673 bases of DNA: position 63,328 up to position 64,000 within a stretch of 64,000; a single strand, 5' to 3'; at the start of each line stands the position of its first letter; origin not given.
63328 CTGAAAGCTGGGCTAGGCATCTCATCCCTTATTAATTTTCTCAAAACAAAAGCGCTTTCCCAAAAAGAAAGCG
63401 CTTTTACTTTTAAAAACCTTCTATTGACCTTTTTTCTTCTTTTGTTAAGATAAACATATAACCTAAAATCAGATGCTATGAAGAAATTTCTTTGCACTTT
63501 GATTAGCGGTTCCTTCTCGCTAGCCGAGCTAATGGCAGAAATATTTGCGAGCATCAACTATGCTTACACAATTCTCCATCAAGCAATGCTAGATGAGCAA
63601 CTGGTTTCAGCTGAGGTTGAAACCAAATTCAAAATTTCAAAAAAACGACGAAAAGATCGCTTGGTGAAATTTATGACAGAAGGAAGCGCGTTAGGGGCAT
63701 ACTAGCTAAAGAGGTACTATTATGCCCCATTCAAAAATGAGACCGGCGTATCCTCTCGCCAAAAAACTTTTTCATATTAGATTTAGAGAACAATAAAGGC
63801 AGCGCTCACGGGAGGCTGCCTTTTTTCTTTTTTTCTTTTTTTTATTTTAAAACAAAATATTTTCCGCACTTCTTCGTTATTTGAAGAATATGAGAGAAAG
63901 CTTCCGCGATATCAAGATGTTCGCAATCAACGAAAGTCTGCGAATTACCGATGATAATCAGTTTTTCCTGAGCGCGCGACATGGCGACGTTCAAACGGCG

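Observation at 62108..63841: Island of four miniature promoter-to-terminator units between core genes and an SF1 helicase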

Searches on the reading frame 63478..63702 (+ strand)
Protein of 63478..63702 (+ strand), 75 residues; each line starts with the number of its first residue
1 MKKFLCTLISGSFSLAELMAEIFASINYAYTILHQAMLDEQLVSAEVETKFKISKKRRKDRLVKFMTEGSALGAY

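Call 12: search_protein_families(library=pfam, proteins=[window:63478-63702:+], max_evalue=0.1)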
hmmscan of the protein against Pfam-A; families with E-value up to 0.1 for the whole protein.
window:63478-63702:+ (75 aa): 0 families

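Call 13: search_protein_families(library=phrogs, proteins=[window:63478-63702:+], max_evalue=1)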
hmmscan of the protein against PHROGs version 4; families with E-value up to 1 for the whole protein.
window:63478-63702:+ (75 aa): 1 family
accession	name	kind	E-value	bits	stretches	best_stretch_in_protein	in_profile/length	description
phrog_35588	-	unknown function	0.15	12.9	1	14-57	13-53/61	-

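Call 39: find_homologous_proteins(query=window:63478-63702:+, max_evalue=0.01)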
Query window:63478-63702:+ (75 aa): 3 proteins with E <= 0.01 among 3 candidates.
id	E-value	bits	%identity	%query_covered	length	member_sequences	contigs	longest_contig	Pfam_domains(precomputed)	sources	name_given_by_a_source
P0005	1.4e-27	112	79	97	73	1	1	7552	-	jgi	jgi:hypothetical protein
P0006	2.9e-27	111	100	76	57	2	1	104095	-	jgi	-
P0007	1.1e-20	90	73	96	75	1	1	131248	-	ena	-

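Call 40: find_encoding_contigs(protein=P0005, flank=6000, max_places=3)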
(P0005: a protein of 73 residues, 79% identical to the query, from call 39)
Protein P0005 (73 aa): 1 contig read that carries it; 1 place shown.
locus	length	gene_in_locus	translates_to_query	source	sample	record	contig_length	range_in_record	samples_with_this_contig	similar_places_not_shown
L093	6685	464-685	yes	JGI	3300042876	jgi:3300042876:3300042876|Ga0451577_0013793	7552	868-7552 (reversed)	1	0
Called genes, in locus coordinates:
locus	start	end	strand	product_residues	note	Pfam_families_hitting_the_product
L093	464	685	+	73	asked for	-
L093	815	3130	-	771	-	PF13086:AAA_11 (weak), PF13604:AAA_30 (faint), PF13245:AAA_19 (faint), PF13087:AAA_12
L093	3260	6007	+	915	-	PF02739:5_3_exonuc_N, PF01367:5_3_exonuc, PF01612:DNA_pol_A_exo1, PF22619:DNA_polI_exo1, PF00476:DNA_pol_A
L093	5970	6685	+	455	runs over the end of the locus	PF08245:Mur_ligase_M, PF02875:Mur_ligase_C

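Call 41: find_encoding_contigs(protein=P0007, flank=6000, max_places=3)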
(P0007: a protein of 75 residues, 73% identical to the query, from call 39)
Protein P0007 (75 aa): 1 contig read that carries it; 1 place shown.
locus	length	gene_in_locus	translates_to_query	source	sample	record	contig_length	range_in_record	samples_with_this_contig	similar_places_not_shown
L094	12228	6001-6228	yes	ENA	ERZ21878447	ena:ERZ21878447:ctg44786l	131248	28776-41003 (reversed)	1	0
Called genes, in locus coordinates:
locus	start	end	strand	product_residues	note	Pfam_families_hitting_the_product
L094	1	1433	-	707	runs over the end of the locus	PF01869:BcrAD_BadFG, PF13580:SIS_2 (weak), PF22198:GKRP_SIS_2 (weak), PF22645:GKRP_SIS_N, PF01380:SIS (weak), PF20741:GKRP-like_C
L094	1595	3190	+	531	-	PF00015:MCPsignal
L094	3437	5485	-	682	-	-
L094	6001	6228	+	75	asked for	-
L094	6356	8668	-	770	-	PF13086:AAA_11, PF13245:AAA_19 (faint), PF13604:AAA_30 (faint), PF13087:AAA_12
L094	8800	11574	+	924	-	PF02739:5_3_exonuc_N, PF01367:5_3_exonuc, PF01612:DNA_pol_A_exo1, PF22619:DNA_polI_exo1, PF00476:DNA_pol_A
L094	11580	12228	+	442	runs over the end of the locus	PF08245:Mur_ligase_M, PF02875:Mur_ligase_C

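Call 67: search_protein_families(library=padloc, proteins=[window:63478-63702:+], max_evalue=0.01)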
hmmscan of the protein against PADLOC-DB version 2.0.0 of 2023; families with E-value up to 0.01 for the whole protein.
window:63478-63702:+ (75 aa): 0 families

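Call 68: search_protein_families(library=ncbifam, proteins=[window:63478-63702:+], max_evalue=0.01)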
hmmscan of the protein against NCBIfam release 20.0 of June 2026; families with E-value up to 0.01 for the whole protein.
window:63478-63702:+ (75 aa): 0 families

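Call 80: predict_structure(alignment_id=A9)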
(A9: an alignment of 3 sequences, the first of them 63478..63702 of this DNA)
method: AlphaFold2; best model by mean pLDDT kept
length: 75 residues; sequences in the alignment: 3
mean_pLDDT: 72.4   pTM: 0.37
mean pLDDT of the five models: 72.4, 67.9, 67.8, 67.0, 63.7
residues with pLDDT >= 90: 2; 70-90: 37; 50-70: 33; < 50: 3
segments of 3 or more residues with pLDDT < 50: 73-75
pLDDT, mean of each block of 10 residues (from residue 1): 66 79 88 86 69 64 67 51
secondary structure, 60 per line:
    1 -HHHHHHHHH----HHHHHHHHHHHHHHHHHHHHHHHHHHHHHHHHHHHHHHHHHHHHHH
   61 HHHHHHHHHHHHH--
elements in order: H2-10 H15-73

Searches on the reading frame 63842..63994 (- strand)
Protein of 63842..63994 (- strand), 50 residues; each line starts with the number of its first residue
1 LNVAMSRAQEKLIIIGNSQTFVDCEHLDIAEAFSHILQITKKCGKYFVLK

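Call 12: search_protein_families(library=pfam, proteins=[window:63842-63994:-], max_evalue=0.1)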
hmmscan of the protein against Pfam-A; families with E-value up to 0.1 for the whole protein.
window:63842-63994:- (50 aa): 1 family
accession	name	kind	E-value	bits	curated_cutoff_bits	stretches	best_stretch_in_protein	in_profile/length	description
PF13087.12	AAA_12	-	0.00044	20.3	27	1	1-18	177-194/195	AAA domain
